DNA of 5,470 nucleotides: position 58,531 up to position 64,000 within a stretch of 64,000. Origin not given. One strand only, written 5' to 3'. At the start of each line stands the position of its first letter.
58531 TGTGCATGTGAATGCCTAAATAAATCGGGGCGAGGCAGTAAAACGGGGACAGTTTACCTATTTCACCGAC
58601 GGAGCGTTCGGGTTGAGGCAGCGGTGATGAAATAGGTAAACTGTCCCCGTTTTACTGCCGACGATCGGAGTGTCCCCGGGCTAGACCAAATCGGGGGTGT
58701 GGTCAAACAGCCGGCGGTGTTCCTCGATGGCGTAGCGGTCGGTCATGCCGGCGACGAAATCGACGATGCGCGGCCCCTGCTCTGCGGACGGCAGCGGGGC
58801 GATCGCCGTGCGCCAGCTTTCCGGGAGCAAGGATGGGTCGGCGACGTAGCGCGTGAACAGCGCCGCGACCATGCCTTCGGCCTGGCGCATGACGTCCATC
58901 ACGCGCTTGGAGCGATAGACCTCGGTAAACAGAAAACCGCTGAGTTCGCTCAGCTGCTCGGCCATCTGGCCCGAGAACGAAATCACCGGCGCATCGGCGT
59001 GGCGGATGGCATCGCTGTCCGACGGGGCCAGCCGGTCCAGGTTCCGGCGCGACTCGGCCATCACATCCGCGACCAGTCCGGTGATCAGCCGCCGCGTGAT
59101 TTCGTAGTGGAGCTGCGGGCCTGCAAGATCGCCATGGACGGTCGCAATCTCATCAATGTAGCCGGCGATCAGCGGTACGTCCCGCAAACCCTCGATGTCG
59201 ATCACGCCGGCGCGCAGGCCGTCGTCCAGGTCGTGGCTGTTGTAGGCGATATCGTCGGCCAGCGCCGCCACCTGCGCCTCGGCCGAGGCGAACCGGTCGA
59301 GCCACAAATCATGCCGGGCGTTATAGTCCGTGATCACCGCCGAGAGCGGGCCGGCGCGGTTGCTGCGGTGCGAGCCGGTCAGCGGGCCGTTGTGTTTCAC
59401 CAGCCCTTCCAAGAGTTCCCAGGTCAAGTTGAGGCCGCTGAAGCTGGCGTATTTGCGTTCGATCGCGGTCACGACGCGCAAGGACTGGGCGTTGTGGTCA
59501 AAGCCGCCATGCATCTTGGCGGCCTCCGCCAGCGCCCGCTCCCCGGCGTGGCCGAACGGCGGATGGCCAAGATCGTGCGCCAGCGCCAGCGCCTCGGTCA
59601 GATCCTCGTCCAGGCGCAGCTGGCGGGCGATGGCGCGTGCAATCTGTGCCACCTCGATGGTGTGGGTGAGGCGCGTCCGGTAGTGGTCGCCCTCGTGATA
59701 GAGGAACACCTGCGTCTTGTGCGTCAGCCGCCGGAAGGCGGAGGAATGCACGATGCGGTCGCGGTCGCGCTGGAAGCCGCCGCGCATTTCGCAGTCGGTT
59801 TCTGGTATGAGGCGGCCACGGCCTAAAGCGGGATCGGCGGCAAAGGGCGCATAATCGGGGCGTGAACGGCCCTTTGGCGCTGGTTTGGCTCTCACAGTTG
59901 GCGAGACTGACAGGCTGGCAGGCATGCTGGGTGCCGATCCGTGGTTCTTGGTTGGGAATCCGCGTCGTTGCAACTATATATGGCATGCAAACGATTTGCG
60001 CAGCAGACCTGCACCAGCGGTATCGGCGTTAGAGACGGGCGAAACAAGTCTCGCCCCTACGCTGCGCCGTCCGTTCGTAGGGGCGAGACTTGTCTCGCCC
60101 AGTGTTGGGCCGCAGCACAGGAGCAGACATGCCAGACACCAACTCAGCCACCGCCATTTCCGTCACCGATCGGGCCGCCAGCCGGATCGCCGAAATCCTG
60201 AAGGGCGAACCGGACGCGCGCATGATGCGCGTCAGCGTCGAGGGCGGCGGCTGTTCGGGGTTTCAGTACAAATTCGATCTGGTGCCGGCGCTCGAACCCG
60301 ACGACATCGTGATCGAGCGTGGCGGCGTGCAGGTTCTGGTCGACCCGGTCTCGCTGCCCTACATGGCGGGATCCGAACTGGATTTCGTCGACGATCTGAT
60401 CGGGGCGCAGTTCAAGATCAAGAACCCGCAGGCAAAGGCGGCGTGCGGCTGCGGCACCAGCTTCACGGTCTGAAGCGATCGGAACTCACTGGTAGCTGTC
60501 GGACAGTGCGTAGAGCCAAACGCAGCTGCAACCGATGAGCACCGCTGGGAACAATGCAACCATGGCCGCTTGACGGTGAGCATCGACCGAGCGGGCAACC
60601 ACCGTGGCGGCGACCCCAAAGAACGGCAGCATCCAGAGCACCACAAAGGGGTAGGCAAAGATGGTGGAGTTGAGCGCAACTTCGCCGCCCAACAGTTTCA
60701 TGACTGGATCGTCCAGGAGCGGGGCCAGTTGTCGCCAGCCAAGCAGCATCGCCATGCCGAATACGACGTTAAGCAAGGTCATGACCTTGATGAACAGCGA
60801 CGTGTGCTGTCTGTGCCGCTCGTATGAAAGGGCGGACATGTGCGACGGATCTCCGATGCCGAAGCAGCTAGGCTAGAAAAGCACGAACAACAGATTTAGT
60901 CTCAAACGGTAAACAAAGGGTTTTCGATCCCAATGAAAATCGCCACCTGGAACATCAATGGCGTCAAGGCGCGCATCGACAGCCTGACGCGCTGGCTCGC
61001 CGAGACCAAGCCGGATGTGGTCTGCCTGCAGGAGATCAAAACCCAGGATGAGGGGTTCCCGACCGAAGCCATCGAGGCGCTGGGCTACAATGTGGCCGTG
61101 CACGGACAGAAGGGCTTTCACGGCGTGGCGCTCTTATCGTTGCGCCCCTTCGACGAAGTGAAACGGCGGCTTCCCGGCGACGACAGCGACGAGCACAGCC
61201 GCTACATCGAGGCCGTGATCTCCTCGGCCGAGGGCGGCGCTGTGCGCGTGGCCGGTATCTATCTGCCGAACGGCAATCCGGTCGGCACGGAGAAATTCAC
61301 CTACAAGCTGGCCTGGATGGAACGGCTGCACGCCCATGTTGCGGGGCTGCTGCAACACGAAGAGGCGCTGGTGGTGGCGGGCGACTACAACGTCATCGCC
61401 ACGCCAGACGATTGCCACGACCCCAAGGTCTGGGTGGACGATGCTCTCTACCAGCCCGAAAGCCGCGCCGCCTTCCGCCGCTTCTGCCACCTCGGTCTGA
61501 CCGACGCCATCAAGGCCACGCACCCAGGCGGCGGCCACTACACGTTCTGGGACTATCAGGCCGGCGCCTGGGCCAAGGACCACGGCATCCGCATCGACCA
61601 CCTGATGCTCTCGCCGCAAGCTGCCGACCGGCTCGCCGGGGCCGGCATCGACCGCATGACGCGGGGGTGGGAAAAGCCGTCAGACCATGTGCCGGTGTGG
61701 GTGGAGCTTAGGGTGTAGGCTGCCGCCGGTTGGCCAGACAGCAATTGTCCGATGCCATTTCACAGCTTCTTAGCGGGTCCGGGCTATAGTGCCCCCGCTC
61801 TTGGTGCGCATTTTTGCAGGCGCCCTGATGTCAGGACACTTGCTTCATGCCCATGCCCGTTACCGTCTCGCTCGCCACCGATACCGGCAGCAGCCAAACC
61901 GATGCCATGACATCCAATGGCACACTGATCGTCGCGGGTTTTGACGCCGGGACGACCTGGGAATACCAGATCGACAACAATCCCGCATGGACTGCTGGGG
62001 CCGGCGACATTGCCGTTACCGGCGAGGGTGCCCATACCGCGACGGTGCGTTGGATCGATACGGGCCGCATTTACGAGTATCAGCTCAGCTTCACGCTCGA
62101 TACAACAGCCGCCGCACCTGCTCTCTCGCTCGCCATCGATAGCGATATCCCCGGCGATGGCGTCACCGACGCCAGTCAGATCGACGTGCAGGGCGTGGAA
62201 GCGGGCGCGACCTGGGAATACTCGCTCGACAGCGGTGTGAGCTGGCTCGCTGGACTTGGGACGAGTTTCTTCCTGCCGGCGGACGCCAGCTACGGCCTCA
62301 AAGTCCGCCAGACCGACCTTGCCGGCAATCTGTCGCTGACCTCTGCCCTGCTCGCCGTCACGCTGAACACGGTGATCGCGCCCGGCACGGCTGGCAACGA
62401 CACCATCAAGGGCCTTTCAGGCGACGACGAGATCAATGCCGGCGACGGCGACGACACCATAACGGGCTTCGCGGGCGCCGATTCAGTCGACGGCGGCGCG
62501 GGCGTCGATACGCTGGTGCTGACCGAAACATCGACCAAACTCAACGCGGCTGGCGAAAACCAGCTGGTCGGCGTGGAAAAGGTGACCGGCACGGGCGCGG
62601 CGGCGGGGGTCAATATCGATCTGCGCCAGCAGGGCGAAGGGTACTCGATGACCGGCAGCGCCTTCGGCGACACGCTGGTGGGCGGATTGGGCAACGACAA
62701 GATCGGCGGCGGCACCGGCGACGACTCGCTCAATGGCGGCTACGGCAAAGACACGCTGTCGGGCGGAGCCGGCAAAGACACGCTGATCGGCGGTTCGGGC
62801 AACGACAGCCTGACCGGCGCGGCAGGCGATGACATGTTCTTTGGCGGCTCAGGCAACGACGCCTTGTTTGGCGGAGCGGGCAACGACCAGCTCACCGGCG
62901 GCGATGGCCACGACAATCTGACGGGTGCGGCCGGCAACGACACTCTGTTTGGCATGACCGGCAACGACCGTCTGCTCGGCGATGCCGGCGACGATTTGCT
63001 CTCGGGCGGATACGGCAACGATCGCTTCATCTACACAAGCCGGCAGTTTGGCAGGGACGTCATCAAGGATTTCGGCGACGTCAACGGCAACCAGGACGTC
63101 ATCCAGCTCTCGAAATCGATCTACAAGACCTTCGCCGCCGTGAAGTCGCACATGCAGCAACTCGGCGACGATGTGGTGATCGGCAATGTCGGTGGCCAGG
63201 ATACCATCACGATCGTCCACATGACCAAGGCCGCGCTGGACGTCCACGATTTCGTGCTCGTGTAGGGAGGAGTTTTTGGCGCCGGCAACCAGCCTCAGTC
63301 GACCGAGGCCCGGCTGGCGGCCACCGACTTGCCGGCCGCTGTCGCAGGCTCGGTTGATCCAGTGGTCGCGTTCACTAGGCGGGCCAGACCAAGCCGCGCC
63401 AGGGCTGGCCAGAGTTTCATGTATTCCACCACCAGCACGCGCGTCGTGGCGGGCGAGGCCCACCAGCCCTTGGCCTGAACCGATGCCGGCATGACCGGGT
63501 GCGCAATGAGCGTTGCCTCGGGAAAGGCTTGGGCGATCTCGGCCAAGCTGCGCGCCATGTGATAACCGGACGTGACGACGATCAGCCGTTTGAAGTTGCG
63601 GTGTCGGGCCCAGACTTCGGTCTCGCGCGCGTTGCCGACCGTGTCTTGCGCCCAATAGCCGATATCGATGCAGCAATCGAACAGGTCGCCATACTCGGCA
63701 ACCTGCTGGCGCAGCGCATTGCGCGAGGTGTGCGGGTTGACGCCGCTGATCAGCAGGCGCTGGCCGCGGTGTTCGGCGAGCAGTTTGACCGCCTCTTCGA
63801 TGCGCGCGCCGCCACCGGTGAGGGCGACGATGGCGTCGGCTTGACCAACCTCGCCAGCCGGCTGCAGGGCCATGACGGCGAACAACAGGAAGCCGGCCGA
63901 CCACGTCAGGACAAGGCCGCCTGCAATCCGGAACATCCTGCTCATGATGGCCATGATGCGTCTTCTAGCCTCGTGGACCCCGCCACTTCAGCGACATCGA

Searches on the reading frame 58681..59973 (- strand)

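Call 72: search_protein_families(library=pfam, proteins=[window:58681-59973:-], max_evalue=0.00001)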
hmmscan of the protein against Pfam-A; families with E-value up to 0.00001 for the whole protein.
window:58681-59973:- (430 aa): 2 families
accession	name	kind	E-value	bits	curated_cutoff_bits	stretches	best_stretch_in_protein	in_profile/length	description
PF13286.11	HD_assoc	-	5.1e-23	81.9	22.2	1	331-421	1-91/91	Phosphohydrolase-associated domain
PF01966.28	HD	-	6.3e-15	55.9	22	1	101-243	1-114/116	HD domain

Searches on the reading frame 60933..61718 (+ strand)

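Call 72: search_protein_families(library=pfam, proteins=[window:60933-61718:+], max_evalue=0.00001)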
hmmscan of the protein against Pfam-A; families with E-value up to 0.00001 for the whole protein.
window:60933-61718:+ (261 aa): 1 family
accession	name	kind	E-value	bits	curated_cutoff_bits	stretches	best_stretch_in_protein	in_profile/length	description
PF03372.29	Exo_endo_phos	-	5.4e-34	118.2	24.5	1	4-252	1-225/225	Endonuclease/Exonuclease/phosphatase family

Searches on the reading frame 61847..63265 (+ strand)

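Call 72: search_protein_families(library=pfam, proteins=[window:61847-63265:+], max_evalue=0.00001)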
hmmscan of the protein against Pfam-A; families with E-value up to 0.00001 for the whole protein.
window:61847-63265:+ (472 aa): 1 family
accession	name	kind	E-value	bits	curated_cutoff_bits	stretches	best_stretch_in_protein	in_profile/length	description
PF00353.25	HemolysinCabind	-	9.2e-37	125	23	5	306-339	2-35/36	RTX calcium-binding nonapeptide repeat (4 copies)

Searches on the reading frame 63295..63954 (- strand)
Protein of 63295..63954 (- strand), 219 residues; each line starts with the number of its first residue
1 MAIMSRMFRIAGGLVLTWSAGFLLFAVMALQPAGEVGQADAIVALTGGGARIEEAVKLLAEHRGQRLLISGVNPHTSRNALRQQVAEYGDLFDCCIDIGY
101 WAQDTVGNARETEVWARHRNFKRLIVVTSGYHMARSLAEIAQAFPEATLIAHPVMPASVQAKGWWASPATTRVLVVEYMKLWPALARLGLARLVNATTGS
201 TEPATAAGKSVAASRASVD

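Call 72: search_protein_families(library=pfam, proteins=[window:63295-63954:-], max_evalue=0.00001)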
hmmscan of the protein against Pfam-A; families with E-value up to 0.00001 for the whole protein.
window:63295-63954:- (219 aa): 1 family
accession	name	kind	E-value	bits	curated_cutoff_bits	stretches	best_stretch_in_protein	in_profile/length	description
PF02698.23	DUF218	-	4.6e-13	49.7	27.6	1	40-179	1-132/133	DUF218 domain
